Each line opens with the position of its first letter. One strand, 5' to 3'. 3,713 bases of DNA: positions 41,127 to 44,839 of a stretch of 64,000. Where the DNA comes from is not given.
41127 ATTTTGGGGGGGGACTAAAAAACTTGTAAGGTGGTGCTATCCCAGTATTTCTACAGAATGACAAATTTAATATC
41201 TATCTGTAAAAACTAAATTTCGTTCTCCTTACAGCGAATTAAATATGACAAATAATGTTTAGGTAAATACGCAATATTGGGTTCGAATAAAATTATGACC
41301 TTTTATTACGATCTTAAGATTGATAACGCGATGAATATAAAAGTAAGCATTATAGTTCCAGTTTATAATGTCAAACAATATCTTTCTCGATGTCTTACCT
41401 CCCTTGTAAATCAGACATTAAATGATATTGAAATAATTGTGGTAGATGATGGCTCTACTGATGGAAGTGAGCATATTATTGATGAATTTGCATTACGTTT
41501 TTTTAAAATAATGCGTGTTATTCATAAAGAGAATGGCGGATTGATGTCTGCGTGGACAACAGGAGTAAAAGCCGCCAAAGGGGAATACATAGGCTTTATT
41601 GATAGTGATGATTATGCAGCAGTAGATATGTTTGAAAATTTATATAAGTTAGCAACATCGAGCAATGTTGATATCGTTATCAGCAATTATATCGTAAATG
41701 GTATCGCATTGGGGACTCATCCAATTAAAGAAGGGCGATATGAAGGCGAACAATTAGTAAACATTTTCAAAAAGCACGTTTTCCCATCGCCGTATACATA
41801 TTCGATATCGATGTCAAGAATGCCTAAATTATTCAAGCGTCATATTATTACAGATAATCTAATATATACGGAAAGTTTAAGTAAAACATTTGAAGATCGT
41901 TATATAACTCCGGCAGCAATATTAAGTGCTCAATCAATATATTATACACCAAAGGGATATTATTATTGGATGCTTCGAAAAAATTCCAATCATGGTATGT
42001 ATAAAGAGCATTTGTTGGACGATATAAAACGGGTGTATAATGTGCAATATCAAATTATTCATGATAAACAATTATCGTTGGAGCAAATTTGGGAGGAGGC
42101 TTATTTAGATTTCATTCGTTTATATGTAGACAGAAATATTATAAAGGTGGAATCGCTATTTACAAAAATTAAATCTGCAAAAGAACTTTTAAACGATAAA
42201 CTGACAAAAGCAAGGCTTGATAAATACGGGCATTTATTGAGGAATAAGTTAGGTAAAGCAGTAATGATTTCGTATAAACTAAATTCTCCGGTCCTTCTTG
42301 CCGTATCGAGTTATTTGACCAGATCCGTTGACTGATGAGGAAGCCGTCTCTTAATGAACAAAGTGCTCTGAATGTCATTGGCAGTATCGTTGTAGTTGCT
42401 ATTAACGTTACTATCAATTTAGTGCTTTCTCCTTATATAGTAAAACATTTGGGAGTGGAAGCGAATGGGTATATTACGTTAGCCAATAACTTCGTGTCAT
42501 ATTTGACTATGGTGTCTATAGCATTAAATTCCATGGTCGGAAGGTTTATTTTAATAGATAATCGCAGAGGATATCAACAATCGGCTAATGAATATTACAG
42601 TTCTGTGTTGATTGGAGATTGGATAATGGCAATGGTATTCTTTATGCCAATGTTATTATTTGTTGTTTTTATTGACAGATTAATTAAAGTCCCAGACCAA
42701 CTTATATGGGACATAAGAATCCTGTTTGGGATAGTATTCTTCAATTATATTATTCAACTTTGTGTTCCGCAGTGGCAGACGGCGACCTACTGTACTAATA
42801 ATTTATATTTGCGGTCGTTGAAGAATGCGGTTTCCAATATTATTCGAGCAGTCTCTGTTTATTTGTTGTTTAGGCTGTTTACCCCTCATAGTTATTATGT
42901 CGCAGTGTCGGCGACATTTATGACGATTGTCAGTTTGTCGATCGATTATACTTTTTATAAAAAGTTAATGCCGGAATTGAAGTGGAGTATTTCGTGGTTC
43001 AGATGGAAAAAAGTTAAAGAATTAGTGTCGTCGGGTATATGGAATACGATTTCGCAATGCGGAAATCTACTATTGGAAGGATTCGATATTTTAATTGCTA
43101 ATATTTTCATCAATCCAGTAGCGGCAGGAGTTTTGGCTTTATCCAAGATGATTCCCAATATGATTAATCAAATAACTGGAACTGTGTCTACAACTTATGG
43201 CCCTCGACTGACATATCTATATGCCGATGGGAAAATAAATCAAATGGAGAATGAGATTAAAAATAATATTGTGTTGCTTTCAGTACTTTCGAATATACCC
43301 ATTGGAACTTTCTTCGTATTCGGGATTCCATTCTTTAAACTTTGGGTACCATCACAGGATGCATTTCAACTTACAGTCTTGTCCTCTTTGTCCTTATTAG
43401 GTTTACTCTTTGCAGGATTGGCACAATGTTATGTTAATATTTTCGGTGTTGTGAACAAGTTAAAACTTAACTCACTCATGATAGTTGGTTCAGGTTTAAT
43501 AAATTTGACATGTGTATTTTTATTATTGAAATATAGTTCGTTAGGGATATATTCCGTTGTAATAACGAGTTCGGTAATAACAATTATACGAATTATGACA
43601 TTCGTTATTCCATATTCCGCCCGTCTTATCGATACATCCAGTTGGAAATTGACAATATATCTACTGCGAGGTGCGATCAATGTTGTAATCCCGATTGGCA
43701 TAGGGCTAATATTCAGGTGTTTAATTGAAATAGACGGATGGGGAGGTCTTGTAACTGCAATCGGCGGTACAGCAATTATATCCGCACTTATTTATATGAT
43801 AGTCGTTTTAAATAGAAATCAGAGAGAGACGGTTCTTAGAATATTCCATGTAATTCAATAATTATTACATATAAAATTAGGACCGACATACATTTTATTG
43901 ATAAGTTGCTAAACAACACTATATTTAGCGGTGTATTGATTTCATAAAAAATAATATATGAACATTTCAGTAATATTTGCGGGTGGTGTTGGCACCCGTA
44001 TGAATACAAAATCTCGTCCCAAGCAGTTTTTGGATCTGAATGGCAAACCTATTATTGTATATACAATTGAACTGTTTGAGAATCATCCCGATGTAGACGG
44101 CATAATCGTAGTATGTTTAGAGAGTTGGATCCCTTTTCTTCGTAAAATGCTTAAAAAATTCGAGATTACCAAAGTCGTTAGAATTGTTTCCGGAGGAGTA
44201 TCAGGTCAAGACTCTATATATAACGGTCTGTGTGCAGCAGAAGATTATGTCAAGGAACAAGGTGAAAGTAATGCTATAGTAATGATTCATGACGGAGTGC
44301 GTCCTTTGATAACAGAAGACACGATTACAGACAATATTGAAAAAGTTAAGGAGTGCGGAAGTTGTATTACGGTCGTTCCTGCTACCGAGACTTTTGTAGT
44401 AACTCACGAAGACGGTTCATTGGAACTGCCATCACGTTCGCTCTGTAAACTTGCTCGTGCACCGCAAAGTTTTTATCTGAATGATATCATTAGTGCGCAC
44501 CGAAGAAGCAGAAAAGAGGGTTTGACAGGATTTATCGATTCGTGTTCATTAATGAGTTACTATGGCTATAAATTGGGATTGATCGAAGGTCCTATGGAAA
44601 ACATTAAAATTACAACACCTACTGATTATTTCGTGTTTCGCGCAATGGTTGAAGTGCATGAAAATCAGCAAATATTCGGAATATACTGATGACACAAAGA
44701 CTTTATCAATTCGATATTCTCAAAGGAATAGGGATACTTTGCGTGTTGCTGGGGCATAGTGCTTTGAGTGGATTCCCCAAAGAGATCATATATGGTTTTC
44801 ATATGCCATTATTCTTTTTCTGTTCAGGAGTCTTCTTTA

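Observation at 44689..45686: Acyltransferase-3 (OafA-like) gene broken exactly at a G8 run, and one extra G restores a 332-aa ORF: candidate slipped-strand phase switch for polysaccharide O-acylation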

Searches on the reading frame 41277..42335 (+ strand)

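Call 8: search_protein_families(library=pfam, proteins=[window:41277-42335:+], max_evalue=0.001)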
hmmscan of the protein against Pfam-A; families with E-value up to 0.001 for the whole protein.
window:41277-42335:+ (352 aa): 3 families
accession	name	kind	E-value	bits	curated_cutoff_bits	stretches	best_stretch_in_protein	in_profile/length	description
PF00535.33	Glycos_transf_2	-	2e-36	125.9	23.3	1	24-145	1-122/168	Glycosyl transferase family 2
PF10111.15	Glyco_tranf_2_2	-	1.5e-12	48.1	27.3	1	24-140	1-120/276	Glycosyltransferase like family 2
PF13641.12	Glyco_tranf_2_3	-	1.2e-09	39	27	1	23-134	3-119/230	Glycosyltransferase like family 2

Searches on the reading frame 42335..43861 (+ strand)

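Call 8: search_protein_families(library=pfam, proteins=[window:42335-43861:+], max_evalue=0.001)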
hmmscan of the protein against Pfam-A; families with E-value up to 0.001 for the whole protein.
window:42335-43861:+ (508 aa): 1 family
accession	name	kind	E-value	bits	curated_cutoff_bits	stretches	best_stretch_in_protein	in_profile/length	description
PF01943.22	Polysacc_synt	-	4.9e-11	43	28.2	1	13-288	4-266/274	Polysaccharide biosynthesis protein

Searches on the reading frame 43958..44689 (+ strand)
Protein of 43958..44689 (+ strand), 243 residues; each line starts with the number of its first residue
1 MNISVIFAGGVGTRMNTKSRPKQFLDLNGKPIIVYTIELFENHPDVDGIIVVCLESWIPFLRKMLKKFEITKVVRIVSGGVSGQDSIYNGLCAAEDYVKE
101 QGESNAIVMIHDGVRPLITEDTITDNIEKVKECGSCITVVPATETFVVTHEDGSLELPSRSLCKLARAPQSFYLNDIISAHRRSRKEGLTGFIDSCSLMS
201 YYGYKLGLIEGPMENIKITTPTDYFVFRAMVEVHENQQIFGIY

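Call 8: search_protein_families(library=pfam, proteins=[window:43958-44689:+], max_evalue=0.001)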
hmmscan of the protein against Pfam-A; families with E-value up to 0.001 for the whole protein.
window:43958-44689:+ (243 aa): 3 families
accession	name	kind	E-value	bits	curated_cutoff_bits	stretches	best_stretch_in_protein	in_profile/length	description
PF01128.25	IspD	-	1.7e-38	133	27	1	4-230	3-218/221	2-C-methyl-D-erythritol 4-phosphate cytidylyltransferase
PF12804.13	NTP_transf_3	-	3.1e-10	40.9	27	1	5-142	2-123/160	MobA-like NTP transferase domain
PF00483.29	NTP_transferase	-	2e-05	24.7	21.2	1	4-140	2-138/245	Nucleotidyl transferase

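Call 54: search_protein_families(library=ncbifam, proteins=[window:43958-44689:+], max_evalue=0.00001)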
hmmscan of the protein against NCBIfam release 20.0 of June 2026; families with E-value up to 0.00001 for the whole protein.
window:43958-44689:+ (243 aa): 6 families
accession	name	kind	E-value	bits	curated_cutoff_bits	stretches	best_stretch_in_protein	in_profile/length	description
NF001183.0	PRK00155.1-3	subfamily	3.4e-53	180.3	166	1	1-234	1-234/237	D-ribitol-5-phosphate cytidylyltransferase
NF001186.0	PRK00155.2-3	equivalog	7.7e-50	169.4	253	1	3-230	6-221/224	2-C-methyl-D-erythritol 4-phosphate cytidylyltransferase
TIGR00453.1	ispD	equivalog_domain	8.8e-49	165.9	181.3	1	4-230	2-218/219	2-C-methyl-D-erythritol 4-phosphate cytidylyltransferase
NF009924.0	PRK13385.1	subfamily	2.1e-43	148.5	342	1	1-232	1-224/230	2-C-methyl-D-erythritol 4-phosphate cytidylyltransferase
NF006899.0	PRK09382.1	equivalog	3.1e-33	115.5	417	1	5-233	10-222/387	bifunctional 2-C-methyl-D-erythritol 4-phosphate cytidylyltransferase/2-C-methyl-D-erythritol 2,4-cyclodiphosphate synthase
TIGR01173.1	glmU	equivalog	8.4e-06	24.9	366.85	0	5-139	4-124/452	bifunctional UDP-N-acetylglucosamine diphosphorylase/glucosamine-1-phosphate N-acetyltransferase GlmU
